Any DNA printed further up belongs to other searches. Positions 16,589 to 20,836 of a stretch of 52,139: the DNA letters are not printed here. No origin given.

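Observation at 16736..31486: A 4,916-aa polyvalent ORF occupies about 28% of the phage genome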

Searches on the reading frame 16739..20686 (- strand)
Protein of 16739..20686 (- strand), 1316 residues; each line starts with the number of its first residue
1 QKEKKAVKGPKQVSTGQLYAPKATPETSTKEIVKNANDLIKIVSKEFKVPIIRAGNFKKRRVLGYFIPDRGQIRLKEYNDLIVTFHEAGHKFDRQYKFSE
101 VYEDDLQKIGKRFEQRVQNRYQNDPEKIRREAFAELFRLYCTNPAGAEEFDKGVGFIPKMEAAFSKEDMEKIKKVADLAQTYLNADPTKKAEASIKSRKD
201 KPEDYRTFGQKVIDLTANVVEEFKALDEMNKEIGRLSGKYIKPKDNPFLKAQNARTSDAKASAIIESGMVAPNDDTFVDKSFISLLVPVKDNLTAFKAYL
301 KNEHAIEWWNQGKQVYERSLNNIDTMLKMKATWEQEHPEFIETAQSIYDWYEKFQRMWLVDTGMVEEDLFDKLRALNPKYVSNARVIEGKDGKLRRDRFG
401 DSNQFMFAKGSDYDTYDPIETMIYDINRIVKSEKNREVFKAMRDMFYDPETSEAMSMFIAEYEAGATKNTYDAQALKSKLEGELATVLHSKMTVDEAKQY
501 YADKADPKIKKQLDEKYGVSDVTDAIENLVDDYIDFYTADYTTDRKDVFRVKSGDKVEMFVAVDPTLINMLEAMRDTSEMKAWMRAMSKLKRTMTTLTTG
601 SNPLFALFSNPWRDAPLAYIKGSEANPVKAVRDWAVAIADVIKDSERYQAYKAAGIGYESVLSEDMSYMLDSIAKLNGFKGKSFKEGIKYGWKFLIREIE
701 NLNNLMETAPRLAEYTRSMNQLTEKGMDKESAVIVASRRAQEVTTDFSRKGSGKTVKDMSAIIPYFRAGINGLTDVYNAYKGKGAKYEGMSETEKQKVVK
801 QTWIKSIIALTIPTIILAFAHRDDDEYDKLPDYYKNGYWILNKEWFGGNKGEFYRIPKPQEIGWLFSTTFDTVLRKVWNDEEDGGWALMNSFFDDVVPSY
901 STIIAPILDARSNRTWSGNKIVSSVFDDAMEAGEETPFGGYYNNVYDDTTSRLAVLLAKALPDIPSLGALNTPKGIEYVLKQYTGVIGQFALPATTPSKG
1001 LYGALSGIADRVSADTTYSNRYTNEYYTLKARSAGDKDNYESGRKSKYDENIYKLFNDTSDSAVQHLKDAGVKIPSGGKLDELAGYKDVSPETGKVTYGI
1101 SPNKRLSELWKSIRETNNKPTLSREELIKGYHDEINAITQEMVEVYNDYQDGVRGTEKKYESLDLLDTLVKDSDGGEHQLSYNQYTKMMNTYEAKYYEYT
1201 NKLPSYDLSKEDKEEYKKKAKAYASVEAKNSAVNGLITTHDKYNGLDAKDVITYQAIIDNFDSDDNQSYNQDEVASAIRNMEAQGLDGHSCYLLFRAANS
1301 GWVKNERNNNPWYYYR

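Call 16: search_dna_similar(query=window:16739-20686:-, collection=phages, mode=protein, max_rows=25)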
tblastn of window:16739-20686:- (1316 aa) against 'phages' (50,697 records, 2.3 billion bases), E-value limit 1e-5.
Records with a match: 145; places in all: 145; records where one place covers at least 80% of the query: 0.
Best place of each record, by identity: <60% 145.
By first word of the organism name: Vibrio 120; Escherichia 9; Pelagibacter 3; Shewanella 2; Thalassomonas 2; Planktothrix 2; Stx2-converting 2; Caudoviricetes 1; Synechococcus 1; Bacillus 1; and 2 more.
By host as written in the record: - 106; Vibrio crassostreae 11; Vibrio tasmaniensis 4; Escherichia coli 4; Shewanella inventionis KX27 2; Vibrio vulnificus 2; Thalassomonas loyana LMG 22536 2; Escherichia coli K514 (EHEC) 2; and 11 more.
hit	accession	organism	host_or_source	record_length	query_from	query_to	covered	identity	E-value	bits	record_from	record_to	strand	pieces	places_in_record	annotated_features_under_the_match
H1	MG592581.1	Vibrio phage 1.211.A._10N.222.52.F11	Vibrio tasmaniensis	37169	39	995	73%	22.2%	2e-18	98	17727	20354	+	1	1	N-6 adenine-specific DNA methylase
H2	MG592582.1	Vibrio phage 1.211.B._10N.222.52.F11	Vibrio tasmaniensis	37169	39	995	73%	22.2%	2e-18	98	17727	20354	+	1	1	N-6 adenine-specific DNA methylase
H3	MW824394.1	Vibrio phage 41E34.2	Vibrio crassostreae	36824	39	995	73%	22.2%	3e-17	94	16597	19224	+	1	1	putative methyltransferase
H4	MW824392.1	Vibrio phage 34E29.1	Vibrio crassostreae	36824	39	995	73%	22.2%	3e-17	94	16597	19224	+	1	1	hypothetical protein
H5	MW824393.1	Vibrio phage 36E38.1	Vibrio crassostreae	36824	39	995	73%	22.2%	3e-17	94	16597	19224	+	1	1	hypothetical protein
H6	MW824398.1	Vibrio phage 44E38.1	Vibrio crassostreae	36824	39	995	73%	22.2%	3e-17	94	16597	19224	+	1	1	N-6 adenine-specific DNA methylase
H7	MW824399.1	Vibrio phage 44E38.2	Vibrio crassostreae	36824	39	995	73%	22.2%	3e-17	94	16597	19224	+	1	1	hypothetical protein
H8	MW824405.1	Vibrio phage 75E35.1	Vibrio crassostreae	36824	39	995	73%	22.2%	3e-17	94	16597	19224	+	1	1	hypothetical protein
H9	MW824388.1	Vibrio phage 24E30.2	Vibrio crassostreae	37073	39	995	73%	22.2%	3e-17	94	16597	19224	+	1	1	hypothetical protein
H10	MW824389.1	Vibrio phage 24E35.2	Vibrio crassostreae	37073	39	995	73%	22.2%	3e-17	94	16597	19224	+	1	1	hypothetical protein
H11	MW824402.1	Vibrio phage 64E30.1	Vibrio crassostreae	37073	39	995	73%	22.2%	3e-17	94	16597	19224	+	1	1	hypothetical protein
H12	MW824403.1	Vibrio phage 66E30.1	Vibrio crassostreae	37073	39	995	73%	22.2%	3e-17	94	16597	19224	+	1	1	N-6 adenine-specific DNA methylase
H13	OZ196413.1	Vibrio phage D478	Seawater and oysters mix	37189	39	995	73%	22.1%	8e-17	93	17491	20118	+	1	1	hypothetical protein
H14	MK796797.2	Shewanella phage X14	Shewanella inventionis KX27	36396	39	995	73%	22.0%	1e-16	92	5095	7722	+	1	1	DNA methylase subunit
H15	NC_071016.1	Shewanella phage X14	Shewanella inventionis KX27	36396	39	995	73%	22.0%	1e-16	92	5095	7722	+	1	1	DNA methylase subunit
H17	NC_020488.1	Vibrio phage VvAW1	Vibrio vulnificus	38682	40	922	67%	23.8%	7e-22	109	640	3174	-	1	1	DarB-like antirestriction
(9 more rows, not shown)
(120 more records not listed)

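Call 24: get_annotated_region(hit=H17, flank=12000)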
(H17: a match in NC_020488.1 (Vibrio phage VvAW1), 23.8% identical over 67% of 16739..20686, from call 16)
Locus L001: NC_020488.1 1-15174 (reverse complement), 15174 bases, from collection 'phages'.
description: Vibrio phage VvAW1, complete genome.
organism: Vibrio phage VvAW1 (NCBI taxid 1168281)
taxonomy: Viruses; Duplodnaviria; Heunggongvirae; Uroviricota; Caudoviricetes
host: Vibrio vulnificus; source: -; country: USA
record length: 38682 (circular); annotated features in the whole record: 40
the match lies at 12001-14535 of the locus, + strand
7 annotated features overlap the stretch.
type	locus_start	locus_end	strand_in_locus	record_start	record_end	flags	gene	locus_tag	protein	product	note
CDS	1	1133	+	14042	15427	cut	-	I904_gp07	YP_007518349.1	head closure Hc3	-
CDS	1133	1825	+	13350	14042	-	-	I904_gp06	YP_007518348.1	tail collar fiber protein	-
CDS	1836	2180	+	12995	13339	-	-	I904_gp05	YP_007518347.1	hypothetical protein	-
CDS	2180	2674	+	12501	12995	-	-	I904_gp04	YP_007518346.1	tail fiber adhesin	putative phage protein, PHA00672 superfamily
CDS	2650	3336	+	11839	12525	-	-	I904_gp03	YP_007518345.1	DNA ejection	putative phage DNA transfer protein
CDS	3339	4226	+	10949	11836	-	-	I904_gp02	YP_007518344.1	hypothetical protein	-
CDS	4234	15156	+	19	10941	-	-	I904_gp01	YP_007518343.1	DarB-like antirestriction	-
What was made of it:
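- In VvAW1 the giant follows a 'DNA ejection' gene (call 24).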

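Call 25: get_annotated_region(hit=H1, flank=12000)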
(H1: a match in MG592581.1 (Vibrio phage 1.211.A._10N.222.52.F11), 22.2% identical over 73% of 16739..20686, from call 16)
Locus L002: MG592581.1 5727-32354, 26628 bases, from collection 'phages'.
description: Vibrio phage 1.211.A._10N.222.52.F11, partial genome.
organism: Vibrio phage 1.211.A._10N.222.52.F11 (NCBI taxid 1881452)
taxonomy: Viruses; Duplodnaviria; Heunggongvirae; Uroviricota; Caudoviricetes
host: Vibrio tasmaniensis; source: iron chloride precipitation of 0.2um-filtered seawater, resuspended in oxalate solution; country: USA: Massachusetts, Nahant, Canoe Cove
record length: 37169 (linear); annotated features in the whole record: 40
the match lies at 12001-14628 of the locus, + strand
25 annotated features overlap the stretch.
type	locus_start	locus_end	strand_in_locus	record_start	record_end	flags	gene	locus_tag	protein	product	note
CDS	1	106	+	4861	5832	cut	-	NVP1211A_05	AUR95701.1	coil containing protein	NVP1211A_05; aclame_best_match:protein:vir:108310; cvp_best_match:RF_PEP_160700608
CDS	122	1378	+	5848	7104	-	-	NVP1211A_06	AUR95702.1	coat protein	NVP1211A_06; aclame_best_match:protein:vir:108303; tara_best_match:OM-RGC.v1.003496663; ...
CDS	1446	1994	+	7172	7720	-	-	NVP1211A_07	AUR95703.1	coil containing protein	NVP1211A_07; aclame_best_match:protein:vir:108307; cvp_best_match:RF_PEP_160700605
CDS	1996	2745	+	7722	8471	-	-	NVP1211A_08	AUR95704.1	head completion adaptor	NVP1211A_08; aclame_best_match:protein:vir:108311; tara_best_match:OM-RGC.v1.012123407; ...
CDS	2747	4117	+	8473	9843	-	-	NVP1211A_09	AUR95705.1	stabilization protein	NVP1211A_09; aclame_best_match:protein:vir:108312; tara_best_match:OM-RGC.v1.001909404; ...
CDS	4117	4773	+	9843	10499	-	-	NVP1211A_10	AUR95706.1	coil containing protein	NVP1211A_10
CDS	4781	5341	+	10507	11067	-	-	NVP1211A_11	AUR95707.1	hypothetical protein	NVP1211A_11; aclame_best_match:protein:vir:108302; tara_best_match:OM-RGC.v1.008709471; cvp_best_match:RF_PEP_160700601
CDS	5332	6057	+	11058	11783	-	-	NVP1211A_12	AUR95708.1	coil containing protein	NVP1211A_12; aclame_best_match:protein:vir:108308; tara_best_match:OM-RGC.v1.011074502; cvp_best_match:RF_PEP_160700600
CDS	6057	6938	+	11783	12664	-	-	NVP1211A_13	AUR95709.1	hypothetical protein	NVP1211A_13; aclame_best_match:protein:vir:108298; cvp_best_match:RF_PEP_160700599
CDS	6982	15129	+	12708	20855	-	-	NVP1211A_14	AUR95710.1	N-6 adenine-specific DNA methylase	NVP1211A_14; InterPro:IPR002052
CDS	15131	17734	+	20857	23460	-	-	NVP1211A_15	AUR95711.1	SGNH hydrolase-type esterase domain protein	NVP1211A_15; InterPro:IPR013830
CDS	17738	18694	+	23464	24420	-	-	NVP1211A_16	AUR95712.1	SGNH hydrolase-type esterase domain protein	NVP1211A_16; InterPro:IPR013830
CDS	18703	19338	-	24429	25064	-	-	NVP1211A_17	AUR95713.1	NinG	NVP1211A_17; tara_best_match:OM-RGC.v1.017896045; InterPro:IPR008713; Bacteriophage lambda NinG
CDS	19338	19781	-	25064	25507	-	-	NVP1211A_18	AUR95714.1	protein of unknown function DUF1367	NVP1211A_18; aclame_best_match:protein:vir:108318; tara_best_match:OM-RGC.v1.024963271; ...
CDS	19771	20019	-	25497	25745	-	-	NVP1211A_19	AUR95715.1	hypothetical protein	NVP1211A_19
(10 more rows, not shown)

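Call 30: find_related_loci(query=window:16739-20626:-, collection=viral_contigs, flank=10000)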
Query window:16739-20626:- (1296 aa) in viral_contigs; peptide patterns used: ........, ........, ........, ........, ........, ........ (x = any residue, [..] = any of these).
16 stretches matched a pattern, but none encodes a relative of the query by tblastn (E <= 1e-3).

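Call 32: find_homologous_proteins(query=window:16739-20626:-, max_evalue=0.001)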
Query window:16739-20626:- (1296 aa): 9 proteins with E <= 0.001 among 7472 candidates.
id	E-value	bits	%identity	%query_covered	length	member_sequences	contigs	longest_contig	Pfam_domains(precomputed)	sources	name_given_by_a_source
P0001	1.2e-35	141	23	90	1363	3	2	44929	PF18857.7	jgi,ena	jgi:hypothetical protein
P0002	6.8e-35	139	24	90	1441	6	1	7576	PF18857.7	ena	-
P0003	5.0e-31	126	23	85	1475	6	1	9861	PF18819.7,PF18857.7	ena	-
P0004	4.3e-27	113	23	75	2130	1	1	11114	PF18857.7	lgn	-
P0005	6.1e-21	92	26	30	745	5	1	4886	-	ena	-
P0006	9.1e-20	88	27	30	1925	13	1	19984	PF18798.7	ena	-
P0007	4.3e-19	86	22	69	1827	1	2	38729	PF18857.7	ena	-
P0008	1.8e-15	74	22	69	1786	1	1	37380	PF18857.7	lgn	-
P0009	1.1e-7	48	21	63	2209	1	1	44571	PF18857.7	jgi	jgi:hypothetical protein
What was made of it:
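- The C-terminal module is free-standing in P0001-P0003 (1,363-1,475 aa) and is joined to other N-terminal regions in P0004 and P0007-P0009 (call 32).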

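Call 33: find_encoding_contigs(protein=P0001, flank=10000, max_places=2)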
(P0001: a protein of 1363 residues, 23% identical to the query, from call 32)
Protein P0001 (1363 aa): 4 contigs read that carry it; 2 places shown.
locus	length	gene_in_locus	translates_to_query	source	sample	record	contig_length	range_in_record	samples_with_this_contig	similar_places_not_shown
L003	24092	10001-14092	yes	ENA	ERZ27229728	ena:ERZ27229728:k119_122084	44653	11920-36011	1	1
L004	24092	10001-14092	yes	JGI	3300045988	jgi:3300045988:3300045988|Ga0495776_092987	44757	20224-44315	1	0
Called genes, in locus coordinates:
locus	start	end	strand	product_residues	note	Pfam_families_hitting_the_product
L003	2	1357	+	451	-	PF12789:PTR (weak)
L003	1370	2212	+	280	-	-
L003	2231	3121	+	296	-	PF00877:NLPC_P60 (weak), PF01471:PG_binding_1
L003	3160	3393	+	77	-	-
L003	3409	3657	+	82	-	-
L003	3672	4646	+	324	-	PF25588:DUF7934 (weak)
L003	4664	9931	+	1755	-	-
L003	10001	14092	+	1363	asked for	PF18857:LPD38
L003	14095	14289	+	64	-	PF00196:GerE, PF04545:Sigma70_r4 (weak)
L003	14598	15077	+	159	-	-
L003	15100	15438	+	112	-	-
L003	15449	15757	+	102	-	-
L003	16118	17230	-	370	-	PF00589:Phage_integrase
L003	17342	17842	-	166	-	PF13560:HTH_31 (weak)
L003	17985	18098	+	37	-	-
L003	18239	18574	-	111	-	-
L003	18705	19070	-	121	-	PF12844:HTH_19, PF13560:HTH_31, PF01381:HTH_3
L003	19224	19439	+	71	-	-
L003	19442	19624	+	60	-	-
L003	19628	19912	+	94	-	-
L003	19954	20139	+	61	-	-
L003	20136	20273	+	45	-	-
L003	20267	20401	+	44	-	-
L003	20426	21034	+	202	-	-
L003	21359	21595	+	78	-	-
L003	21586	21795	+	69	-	-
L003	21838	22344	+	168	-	-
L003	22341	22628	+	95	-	-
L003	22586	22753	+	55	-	-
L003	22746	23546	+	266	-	PF12684:DUF3799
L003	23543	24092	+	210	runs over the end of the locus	PF03837:RecT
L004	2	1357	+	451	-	PF12789:PTR (weak)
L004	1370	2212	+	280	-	-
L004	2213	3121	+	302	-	PF00877:NLPC_P60 (weak), PF01471:PG_binding_1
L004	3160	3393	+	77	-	-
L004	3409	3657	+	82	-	-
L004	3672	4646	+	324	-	PF25588:DUF7934 (weak)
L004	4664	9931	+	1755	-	-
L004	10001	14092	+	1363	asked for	PF18857:LPD38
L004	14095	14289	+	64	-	PF00196:GerE, PF04545:Sigma70_r4 (weak)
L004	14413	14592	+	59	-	-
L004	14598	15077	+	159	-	-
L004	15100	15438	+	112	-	-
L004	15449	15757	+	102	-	-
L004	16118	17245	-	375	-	PF00589:Phage_integrase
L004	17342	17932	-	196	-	PF13560:HTH_31 (weak)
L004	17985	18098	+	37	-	-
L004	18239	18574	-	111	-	-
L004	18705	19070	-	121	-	PF12844:HTH_19, PF13560:HTH_31, PF01381:HTH_3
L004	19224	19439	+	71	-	-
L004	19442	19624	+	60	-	-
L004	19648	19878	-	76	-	-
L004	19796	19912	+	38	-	-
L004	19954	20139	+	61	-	-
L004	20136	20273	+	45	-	-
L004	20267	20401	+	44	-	-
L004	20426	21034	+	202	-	-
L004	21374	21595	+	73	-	-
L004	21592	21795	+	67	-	-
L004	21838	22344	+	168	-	-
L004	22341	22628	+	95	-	-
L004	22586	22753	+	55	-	-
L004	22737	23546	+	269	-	PF12684:DUF3799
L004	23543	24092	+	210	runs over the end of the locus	PF03837:RecT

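Call 34: find_encoding_contigs(protein=P0007, flank=10000, max_places=2)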
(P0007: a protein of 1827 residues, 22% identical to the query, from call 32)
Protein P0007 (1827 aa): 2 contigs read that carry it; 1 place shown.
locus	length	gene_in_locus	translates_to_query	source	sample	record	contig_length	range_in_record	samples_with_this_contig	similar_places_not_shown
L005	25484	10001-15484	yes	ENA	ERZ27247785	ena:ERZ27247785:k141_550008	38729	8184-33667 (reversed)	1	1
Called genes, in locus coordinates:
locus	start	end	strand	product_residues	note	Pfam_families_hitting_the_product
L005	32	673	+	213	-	-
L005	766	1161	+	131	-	-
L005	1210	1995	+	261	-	-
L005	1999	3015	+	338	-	-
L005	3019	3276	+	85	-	-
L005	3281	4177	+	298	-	-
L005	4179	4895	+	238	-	-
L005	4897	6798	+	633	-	-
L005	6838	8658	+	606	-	-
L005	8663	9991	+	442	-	-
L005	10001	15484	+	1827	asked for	PF18857:LPD38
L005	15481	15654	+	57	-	-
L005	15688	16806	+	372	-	PF01471:PG_binding_1 (weak)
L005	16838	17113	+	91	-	-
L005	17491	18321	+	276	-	PF03837:RecT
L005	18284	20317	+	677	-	PF12705:PDDEXK_1 (weak), PF17854:FtsK_alpha, PF01580:FtsK_SpoIIIE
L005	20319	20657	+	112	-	PF08299:Bac_DnaA_C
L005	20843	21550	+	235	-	-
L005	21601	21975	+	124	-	PF05866:RusA (weak)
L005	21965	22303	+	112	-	-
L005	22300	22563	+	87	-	-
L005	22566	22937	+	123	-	-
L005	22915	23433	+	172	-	-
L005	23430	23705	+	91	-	-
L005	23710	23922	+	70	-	-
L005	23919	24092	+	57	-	-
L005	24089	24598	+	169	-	PF13392:HNH_3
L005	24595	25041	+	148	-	-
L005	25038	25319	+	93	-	-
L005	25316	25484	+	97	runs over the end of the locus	-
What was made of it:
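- The module occurs on its own, without methylase or helicase, at the same place in other phages (L003/L004, L005; calls 33, 34).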
